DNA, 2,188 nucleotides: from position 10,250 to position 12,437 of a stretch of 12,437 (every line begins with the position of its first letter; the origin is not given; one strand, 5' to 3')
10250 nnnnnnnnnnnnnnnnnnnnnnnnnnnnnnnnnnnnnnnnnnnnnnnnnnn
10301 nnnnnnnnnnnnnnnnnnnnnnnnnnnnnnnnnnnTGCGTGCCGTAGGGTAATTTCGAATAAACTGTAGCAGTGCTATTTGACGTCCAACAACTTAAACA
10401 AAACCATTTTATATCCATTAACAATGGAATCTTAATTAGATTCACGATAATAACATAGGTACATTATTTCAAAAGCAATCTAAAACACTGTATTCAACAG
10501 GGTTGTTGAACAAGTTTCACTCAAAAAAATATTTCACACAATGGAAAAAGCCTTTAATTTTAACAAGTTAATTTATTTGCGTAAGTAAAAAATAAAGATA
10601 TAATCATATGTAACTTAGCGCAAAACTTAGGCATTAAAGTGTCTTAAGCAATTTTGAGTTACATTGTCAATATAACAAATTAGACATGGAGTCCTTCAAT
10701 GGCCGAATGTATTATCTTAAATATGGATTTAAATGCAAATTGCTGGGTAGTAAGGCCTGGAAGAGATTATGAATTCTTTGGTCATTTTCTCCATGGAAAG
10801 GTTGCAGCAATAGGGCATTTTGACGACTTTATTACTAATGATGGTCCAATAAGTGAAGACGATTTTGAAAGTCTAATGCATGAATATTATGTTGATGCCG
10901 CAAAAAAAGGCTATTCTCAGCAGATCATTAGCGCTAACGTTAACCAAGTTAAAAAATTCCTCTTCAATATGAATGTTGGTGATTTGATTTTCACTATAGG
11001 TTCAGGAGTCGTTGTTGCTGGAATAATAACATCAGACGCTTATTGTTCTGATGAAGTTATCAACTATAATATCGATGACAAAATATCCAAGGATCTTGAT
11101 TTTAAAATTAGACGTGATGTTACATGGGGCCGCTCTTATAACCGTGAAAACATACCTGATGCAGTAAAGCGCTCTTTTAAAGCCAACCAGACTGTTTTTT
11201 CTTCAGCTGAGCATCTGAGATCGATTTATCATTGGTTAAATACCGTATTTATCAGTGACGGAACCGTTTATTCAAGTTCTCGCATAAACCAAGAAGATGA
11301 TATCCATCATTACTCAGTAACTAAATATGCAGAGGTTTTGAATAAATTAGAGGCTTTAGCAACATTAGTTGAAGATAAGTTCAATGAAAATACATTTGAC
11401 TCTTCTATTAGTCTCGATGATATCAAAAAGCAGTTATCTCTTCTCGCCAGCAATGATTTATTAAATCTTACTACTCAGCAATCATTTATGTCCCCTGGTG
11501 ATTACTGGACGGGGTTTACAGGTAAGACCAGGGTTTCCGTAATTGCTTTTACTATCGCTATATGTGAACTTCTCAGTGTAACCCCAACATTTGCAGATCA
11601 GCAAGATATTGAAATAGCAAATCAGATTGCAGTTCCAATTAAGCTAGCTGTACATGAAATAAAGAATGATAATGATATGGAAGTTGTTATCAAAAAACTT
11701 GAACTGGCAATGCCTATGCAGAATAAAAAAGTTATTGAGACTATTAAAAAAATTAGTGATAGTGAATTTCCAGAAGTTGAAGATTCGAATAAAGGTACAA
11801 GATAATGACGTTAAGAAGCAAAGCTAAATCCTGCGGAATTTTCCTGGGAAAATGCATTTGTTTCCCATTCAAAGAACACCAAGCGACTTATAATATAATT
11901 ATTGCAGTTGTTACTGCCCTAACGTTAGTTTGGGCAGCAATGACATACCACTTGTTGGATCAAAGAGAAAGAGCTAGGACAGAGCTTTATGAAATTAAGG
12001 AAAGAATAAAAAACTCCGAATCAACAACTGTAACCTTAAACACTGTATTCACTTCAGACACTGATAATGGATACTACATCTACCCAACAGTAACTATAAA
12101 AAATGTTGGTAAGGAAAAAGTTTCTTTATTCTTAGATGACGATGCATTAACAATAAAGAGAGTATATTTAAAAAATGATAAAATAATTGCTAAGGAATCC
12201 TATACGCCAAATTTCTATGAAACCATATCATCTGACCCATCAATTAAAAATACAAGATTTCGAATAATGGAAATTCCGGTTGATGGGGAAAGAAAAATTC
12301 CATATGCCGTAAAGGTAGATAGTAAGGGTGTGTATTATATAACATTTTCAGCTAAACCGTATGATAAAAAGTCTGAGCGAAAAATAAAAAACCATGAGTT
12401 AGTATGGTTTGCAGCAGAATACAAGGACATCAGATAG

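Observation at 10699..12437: Uncharacterised two-gene AT-rich cassette in the P4-like satellite defence hotspot: candidate novel anti-phage system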

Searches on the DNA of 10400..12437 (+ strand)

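Call 7: search_dna_similar(query=window:10400-12437:+, collection=ecoli_genomes, mode=near, max_rows=25)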
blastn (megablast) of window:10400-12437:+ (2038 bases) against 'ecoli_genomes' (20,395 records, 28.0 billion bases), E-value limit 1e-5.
Records with a match: 7; places in all: 7; records where one place covers at least 80% of the query: 7.
Genomes with a match: 7 of 5426; with a place that covers at least 80% of the query: 7. Places per genome that has any: lowest 1, median 1, highest 1. On chromosomes: 7 places; on plasmids: 0.
Best place of each record, by identity: >=99% 7.
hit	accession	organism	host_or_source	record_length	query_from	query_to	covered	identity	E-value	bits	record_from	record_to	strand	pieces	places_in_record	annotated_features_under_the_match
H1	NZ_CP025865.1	Escherichia coli strain 504211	Homo sapiens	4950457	1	2038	100%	100.0%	0e+0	3759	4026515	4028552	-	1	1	hypothetical protein (x2)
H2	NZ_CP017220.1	Escherichia coli strain FAM21845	raw milk cheese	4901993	1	2038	100%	100.0%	0e+0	3759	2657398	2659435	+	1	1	hypothetical protein (x2)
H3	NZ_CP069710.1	Escherichia coli strain EA2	pig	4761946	1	2038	100%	100.0%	0e+0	3759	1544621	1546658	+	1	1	hypothetical protein (x2)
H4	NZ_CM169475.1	Escherichia coli strain MARGA_4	Homo sapiens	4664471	1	2038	100%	100.0%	0e+0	3759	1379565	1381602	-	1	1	hypothetical protein (x2)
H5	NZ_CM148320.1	Escherichia coli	Homo sapiens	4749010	1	2038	100%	100.0%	0e+0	3759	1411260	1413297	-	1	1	hypothetical protein (x2)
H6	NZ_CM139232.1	Escherichia coli strain DXMF6-3R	Giant panda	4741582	1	2038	100%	100.0%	0e+0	3759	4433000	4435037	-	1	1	hypothetical protein (x2)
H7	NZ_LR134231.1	Escherichia coli strain NCTC9087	missing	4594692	1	2038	100%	99.9%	0e+0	3753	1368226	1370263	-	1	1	hypothetical protein (x2)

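Call 10: get_annotated_region(hit=H2, flank=12000)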
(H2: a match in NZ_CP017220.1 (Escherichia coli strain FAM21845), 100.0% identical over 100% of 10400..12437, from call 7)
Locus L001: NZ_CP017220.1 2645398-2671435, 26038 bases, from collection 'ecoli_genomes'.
description: Escherichia coli strain FAM21845 chromosome, complete genome
organism: Escherichia coli strain FAM21845 (NCBI taxid 562)
replicon: chromosome; assembly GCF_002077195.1
host: -; source: raw milk cheese; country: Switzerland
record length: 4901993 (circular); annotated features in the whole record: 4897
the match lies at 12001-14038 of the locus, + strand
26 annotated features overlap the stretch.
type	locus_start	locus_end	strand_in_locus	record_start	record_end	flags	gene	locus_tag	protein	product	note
CDS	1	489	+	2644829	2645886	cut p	yfdF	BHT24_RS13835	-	protein YfdF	frameshifted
CDS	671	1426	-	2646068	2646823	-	mlaA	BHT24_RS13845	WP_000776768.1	phospholipid-binding lipoprotein MlaA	-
CDS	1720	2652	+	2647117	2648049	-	yfdC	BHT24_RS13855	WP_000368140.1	formate/nitrite transporter family protein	-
tRNA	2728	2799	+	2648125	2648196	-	-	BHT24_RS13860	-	tRNA-Arg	-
CDS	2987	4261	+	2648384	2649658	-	-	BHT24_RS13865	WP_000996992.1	tyrosine-type recombinase/integrase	-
CDS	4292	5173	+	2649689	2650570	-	-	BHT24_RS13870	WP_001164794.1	hypothetical protein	-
CDS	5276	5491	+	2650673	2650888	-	-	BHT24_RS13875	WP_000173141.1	helix-turn-helix transcriptional regulator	-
CDS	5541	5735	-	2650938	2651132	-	-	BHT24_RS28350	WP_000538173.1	hypothetical protein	-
CDS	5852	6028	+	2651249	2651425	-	-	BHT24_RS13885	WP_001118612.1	host cell division inhibitor Icd-like protein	-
CDS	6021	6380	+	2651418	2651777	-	-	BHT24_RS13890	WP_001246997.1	hypothetical protein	-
CDS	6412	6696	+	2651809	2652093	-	-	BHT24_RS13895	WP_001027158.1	hypothetical protein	-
CDS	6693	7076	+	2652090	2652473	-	-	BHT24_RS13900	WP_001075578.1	DUF5375 family protein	-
CDS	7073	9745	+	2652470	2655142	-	-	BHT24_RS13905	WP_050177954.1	TOPRIM and DUF927 domain-containing protein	-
CDS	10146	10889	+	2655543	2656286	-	-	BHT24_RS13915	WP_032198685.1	phage polarity suppression protein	-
CDS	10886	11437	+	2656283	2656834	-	-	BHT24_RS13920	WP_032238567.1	phage polarity suppression protein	-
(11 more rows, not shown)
